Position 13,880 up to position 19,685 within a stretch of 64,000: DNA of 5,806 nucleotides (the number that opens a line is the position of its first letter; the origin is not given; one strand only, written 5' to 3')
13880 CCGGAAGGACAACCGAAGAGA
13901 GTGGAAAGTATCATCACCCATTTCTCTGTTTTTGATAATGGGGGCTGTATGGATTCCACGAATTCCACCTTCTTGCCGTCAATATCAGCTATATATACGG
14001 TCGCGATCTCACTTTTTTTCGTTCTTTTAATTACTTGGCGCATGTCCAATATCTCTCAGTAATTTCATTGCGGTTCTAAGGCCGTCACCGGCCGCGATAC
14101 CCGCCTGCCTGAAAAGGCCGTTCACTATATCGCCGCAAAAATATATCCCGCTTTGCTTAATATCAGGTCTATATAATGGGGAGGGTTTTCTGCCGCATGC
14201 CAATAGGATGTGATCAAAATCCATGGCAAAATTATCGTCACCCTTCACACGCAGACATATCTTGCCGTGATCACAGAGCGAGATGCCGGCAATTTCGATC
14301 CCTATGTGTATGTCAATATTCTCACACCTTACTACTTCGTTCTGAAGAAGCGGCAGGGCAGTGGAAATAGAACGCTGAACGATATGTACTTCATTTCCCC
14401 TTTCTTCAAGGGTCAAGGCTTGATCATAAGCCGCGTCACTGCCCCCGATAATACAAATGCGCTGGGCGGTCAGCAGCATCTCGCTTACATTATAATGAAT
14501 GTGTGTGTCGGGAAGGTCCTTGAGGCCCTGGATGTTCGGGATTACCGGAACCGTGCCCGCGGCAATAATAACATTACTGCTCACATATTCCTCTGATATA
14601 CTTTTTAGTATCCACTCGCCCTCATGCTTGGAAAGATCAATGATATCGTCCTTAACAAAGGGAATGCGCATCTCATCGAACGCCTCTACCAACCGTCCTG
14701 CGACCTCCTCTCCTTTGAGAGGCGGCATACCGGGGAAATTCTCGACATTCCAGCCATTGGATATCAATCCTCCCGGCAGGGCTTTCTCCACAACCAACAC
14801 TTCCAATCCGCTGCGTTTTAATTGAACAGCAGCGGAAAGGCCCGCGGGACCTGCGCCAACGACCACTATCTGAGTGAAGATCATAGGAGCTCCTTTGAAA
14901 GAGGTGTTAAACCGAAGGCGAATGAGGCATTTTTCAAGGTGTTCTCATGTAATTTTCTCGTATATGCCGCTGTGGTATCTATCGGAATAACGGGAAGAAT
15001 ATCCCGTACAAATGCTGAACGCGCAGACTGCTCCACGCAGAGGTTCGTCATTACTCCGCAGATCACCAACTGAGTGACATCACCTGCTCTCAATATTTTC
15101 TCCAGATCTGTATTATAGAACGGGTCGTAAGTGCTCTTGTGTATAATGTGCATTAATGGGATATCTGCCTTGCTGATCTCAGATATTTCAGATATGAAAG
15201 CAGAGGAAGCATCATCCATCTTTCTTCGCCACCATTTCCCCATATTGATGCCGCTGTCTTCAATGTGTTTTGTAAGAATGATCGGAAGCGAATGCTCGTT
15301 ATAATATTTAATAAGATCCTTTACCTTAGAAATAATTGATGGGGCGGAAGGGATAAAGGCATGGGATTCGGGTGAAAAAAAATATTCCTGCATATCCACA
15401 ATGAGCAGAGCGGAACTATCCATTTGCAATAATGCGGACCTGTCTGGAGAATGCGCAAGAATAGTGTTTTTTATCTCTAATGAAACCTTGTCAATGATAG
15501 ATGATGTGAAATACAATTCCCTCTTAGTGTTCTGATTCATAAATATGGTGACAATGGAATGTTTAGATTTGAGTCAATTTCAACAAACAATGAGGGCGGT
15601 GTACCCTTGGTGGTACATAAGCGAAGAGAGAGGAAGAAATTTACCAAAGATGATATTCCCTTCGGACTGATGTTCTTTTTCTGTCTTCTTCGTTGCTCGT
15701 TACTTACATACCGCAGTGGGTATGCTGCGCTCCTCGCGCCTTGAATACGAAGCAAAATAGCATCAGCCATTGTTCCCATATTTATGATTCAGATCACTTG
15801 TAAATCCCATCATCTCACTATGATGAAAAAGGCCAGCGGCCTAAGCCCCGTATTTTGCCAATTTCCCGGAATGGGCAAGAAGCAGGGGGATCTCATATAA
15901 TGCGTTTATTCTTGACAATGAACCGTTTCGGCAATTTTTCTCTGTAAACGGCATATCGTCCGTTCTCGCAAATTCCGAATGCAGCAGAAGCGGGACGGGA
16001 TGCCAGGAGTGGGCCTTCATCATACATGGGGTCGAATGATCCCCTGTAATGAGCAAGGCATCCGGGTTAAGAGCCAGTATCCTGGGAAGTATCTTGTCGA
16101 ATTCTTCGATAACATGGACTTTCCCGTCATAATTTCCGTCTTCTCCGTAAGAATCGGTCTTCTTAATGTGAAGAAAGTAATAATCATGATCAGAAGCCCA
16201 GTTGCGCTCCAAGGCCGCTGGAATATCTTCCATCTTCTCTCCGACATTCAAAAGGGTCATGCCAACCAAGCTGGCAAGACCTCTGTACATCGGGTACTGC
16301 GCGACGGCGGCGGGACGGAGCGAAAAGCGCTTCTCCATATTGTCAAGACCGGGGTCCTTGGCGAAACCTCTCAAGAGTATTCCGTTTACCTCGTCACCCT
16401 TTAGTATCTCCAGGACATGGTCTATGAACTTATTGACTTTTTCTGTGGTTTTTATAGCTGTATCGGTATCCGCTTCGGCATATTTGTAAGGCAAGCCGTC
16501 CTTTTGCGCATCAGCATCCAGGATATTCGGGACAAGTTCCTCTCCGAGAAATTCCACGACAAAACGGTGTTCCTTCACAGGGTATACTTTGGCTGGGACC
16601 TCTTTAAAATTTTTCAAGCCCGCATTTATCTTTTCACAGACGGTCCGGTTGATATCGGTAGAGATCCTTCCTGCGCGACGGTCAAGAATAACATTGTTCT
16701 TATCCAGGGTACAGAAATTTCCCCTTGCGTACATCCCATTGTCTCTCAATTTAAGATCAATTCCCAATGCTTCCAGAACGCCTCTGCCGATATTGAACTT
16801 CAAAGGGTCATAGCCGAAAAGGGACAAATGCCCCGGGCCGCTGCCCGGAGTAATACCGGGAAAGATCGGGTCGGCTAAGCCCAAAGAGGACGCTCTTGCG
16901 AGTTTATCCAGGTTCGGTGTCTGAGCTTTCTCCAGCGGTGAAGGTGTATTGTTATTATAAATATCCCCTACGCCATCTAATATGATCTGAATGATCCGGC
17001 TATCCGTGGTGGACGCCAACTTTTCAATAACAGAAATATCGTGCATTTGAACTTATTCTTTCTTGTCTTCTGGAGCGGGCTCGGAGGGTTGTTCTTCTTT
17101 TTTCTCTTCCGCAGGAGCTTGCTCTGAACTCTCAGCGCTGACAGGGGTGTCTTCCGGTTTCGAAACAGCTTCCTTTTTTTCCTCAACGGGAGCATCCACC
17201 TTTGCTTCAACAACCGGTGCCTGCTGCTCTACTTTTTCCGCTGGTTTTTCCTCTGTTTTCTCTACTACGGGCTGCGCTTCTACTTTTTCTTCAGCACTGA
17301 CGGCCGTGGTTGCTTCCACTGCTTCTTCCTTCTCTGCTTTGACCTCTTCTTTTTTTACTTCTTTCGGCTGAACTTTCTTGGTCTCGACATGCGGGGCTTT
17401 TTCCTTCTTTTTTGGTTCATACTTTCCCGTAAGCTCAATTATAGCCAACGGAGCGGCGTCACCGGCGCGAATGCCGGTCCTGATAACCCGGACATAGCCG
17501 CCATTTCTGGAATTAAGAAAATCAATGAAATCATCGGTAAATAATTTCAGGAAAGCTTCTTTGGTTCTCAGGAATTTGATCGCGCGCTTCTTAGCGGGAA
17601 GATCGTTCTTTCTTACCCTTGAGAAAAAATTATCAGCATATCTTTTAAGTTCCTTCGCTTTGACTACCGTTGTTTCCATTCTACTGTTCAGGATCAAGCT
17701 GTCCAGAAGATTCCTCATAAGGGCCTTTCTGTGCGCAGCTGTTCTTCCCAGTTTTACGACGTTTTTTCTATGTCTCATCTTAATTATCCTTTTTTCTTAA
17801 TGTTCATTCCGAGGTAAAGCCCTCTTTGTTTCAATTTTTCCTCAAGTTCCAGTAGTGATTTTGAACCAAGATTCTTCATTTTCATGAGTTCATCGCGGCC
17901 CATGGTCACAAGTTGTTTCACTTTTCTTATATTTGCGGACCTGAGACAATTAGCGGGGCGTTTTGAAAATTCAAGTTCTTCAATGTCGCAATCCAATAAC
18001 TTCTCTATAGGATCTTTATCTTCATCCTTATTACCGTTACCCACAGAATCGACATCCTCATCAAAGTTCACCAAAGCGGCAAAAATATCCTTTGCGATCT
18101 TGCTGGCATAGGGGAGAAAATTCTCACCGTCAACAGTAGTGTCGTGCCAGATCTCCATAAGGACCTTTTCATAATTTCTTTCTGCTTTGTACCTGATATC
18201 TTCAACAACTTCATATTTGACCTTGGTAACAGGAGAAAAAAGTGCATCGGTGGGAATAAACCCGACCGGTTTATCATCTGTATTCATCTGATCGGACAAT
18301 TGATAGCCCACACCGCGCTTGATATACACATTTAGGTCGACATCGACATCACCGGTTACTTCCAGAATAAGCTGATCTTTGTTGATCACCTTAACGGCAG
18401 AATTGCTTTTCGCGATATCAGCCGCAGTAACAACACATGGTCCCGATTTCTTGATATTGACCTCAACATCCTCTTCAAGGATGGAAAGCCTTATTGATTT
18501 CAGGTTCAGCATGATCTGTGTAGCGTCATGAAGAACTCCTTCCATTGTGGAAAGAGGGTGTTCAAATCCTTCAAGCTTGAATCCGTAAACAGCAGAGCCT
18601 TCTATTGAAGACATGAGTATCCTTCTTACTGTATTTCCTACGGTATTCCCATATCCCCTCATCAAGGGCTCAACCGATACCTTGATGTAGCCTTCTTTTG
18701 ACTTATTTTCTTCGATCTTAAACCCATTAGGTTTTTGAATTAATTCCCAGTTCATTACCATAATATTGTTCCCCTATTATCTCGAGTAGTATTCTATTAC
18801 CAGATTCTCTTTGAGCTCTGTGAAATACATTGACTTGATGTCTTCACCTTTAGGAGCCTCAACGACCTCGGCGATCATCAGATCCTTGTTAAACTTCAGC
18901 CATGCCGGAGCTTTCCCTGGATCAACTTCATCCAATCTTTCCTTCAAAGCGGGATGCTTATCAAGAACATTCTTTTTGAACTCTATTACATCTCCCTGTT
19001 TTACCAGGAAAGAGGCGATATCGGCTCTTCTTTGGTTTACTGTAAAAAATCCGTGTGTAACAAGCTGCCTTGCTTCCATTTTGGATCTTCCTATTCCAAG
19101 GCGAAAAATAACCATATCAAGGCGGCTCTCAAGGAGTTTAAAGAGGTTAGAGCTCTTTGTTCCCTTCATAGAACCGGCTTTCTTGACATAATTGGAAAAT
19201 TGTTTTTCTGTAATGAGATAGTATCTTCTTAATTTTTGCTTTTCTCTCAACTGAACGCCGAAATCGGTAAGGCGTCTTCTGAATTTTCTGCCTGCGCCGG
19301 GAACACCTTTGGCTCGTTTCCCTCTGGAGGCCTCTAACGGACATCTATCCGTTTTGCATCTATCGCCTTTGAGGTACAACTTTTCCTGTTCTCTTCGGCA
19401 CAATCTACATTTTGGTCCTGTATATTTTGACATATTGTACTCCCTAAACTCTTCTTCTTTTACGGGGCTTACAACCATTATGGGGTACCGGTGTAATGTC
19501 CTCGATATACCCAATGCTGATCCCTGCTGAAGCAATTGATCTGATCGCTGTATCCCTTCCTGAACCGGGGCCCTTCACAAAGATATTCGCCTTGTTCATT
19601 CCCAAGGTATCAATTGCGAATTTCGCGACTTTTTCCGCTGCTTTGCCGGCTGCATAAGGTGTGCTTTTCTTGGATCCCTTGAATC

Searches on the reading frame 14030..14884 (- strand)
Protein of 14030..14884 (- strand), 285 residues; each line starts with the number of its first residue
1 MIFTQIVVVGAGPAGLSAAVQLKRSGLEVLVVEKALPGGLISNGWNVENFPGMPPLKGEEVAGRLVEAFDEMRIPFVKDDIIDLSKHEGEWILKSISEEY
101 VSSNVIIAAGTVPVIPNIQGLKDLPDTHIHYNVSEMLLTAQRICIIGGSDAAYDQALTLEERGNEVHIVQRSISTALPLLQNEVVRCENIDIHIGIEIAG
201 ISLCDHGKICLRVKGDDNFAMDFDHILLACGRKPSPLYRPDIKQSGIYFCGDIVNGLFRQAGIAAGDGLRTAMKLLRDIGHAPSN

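Call 17: search_protein_families(library=pfam, proteins=[window:14030-14884:-], max_evalue=0.01)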
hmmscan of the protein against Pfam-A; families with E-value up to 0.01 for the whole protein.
window:14030-14884:- (285 aa): 17 families
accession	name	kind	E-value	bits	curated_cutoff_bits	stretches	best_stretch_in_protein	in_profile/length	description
PF07992.20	Pyr_redox_2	-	8.8e-23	81.6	26.1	1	5-246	2-248/291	Pyridine nucleotide-disulphide oxidoreductase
PF13738.12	Pyr_redox_3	-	1.4e-21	77.5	30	2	69-172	91-196/305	Pyridine nucleotide-disulphide oxidoreductase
PF12831.13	FAD_oxidored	-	5.4e-09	36.3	27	1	6-46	2-43/416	FAD dependent oxidoreductase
PF00070.33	Pyr_redox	-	5.9e-09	36.8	22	2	142-180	1-38/82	Pyridine nucleotide-disulphide oxidoreductase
PF03486.20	HI0933_like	-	5.2e-08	33.1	50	1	5-35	2-32/244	HI0933-like protein Rossmann domain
PF01494.25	FAD_binding_3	-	7.4e-08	32.4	22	1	4-34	2-32/349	FAD binding domain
PF13450.12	NAD_binding_8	-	1.2e-07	32.3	21.9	1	8-42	1-36/68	NAD(P)-binding Rossmann-like domain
PF01266.30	DAO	-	1.4e-07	31.8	27.9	1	6-39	2-37/353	FAD dependent oxidoreductase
PF00890.30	FAD_binding_2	-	4.2e-07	29.9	20.4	1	6-37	2-33/414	FAD binding domain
PF01134.28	GIDA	-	5.6e-07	29.4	22.1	1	5-70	1-57/391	Glucose inhibited division protein A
PF01946.23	Thi4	-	3.9e-06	26.7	26.2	1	4-39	18-55/235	Thi4 family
PF13241.12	NAD_binding_7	-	1.9e-05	25.6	22.1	0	138-178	5-45/104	Putative NAD(P)-binding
PF13454.12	NAD_binding_9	-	0.00028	21.3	21.8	0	7-39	1-38/155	FAD-NAD(P)-binding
PF13434.12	Lys_Orn_oxgnase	-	0.00032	20.4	21.3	0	97-171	143-221/339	L-lysine 6-monooxygenase/L-ornithine 5-monooxygenase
PF05834.18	Lycopene_cycl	-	0.00082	19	23.4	1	6-34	2-32/380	Lycopene cyclase protein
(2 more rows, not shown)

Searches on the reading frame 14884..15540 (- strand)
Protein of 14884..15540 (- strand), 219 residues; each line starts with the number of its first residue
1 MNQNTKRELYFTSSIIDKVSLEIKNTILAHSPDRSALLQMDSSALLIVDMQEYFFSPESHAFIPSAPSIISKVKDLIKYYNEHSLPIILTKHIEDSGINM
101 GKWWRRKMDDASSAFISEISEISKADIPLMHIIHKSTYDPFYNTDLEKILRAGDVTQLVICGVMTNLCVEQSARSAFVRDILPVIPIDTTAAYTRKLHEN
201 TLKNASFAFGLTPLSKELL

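Call 70: search_protein_families(library=pfam, proteins=[window:14884-15540:-], max_evalue=0.001)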
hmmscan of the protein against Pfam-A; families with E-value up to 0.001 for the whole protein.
window:14884-15540:- (219 aa): 1 family
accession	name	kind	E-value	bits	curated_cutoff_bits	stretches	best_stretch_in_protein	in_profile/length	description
PF00857.26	Isochorismatase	-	2.1e-31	109.8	27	1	43-208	1-166/175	Isochorismatase domain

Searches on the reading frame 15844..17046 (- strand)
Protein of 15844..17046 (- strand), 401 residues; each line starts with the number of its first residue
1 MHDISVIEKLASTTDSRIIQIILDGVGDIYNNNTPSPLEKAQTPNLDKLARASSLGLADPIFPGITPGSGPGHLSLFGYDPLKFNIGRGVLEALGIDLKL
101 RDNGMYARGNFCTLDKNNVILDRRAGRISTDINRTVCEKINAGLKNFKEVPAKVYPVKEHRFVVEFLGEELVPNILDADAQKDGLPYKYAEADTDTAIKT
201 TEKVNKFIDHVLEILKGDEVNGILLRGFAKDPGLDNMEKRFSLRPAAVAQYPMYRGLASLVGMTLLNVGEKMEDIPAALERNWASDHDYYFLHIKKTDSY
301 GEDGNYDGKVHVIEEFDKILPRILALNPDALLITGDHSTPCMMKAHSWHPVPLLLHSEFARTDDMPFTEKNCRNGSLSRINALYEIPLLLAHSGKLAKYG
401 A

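Call 17: search_protein_families(library=pfam, proteins=[window:15844-17046:-], max_evalue=0.01)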
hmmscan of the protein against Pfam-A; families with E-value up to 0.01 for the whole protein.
window:15844-17046:- (401 aa): 2 families
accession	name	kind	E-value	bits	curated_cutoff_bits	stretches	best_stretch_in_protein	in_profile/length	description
PF10143.14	PhosphMutase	-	2.9e-43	148.1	21.5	1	50-221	1-170/170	2,3-bisphosphoglycerate-independent phosphoglycerate mutase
PF01676.23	Metalloenzyme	-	7.9e-39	134.1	24.3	1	17-382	2-242/252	Metalloenzyme superfamily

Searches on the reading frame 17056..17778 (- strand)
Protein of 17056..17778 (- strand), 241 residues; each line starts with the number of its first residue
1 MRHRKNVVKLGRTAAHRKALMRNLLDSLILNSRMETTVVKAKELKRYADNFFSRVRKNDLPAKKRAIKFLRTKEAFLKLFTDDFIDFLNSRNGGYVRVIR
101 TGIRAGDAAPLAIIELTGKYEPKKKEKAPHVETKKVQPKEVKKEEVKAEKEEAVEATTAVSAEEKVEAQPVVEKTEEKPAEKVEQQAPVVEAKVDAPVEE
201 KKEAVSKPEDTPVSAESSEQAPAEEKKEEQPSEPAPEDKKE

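Call 70: search_protein_families(library=pfam, proteins=[window:17056-17778:-], max_evalue=0.001)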
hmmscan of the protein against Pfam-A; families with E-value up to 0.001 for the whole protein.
window:17056-17778:- (241 aa): 1 family
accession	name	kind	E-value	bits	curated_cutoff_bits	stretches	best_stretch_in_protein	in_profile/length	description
PF01196.24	Ribosomal_L17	-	2.6e-23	83.2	27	1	20-116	1-96/97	Ribosomal protein L17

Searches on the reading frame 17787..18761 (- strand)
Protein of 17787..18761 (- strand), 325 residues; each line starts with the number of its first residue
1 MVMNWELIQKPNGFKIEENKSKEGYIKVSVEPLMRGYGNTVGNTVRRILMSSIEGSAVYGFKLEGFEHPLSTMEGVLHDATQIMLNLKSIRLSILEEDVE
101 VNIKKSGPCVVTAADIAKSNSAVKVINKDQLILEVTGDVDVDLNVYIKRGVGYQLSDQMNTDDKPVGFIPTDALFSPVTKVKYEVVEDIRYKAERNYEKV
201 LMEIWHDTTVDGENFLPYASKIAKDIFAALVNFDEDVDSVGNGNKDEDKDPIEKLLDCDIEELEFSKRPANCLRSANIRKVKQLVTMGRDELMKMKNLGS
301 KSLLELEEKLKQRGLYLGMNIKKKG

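Call 17: search_protein_families(library=pfam, proteins=[window:17787-18761:-], max_evalue=0.01)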
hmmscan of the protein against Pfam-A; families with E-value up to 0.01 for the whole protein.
window:17787-18761:- (325 aa): 3 families
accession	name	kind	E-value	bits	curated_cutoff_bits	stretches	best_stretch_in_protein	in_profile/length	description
PF01000.31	RNA_pol_A_bac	-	5.2e-24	85.2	33.9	1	64-176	4-119/119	RNA polymerase Rpb3/RpoA insert domain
PF03118.21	RNA_pol_A_CTD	-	4.7e-19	68.3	23.8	1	248-312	3-67/67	Bacterial RNA polymerase, alpha chain C terminal domain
PF01193.29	RNA_pol_L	-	3.4e-15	56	24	1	31-226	1-73/74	RNA polymerase Rpb3/Rpb11 dimerisation domain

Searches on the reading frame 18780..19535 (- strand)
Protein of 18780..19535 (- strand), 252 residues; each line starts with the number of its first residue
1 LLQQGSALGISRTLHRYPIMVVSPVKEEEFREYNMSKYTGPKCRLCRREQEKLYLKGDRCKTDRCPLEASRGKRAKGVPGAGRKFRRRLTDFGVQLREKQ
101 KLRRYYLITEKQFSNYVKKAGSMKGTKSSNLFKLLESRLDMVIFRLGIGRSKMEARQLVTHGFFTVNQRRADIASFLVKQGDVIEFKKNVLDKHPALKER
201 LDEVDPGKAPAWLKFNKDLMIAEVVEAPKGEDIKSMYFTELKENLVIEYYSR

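Call 70: search_protein_families(library=pfam, proteins=[window:18780-19535:-], max_evalue=0.001)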
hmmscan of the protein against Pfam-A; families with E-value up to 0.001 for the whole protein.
window:18780-19535:- (252 aa): 2 families
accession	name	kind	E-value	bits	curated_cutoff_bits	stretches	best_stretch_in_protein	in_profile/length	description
PF00163.24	Ribosomal_S4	-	4.6e-24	85.4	23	1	37-136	1-95/95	Ribosomal protein S4/S9 N-terminal domain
PF01479.30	S4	-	1.3e-13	50.8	22.8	1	138-184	2-48/48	S4 domain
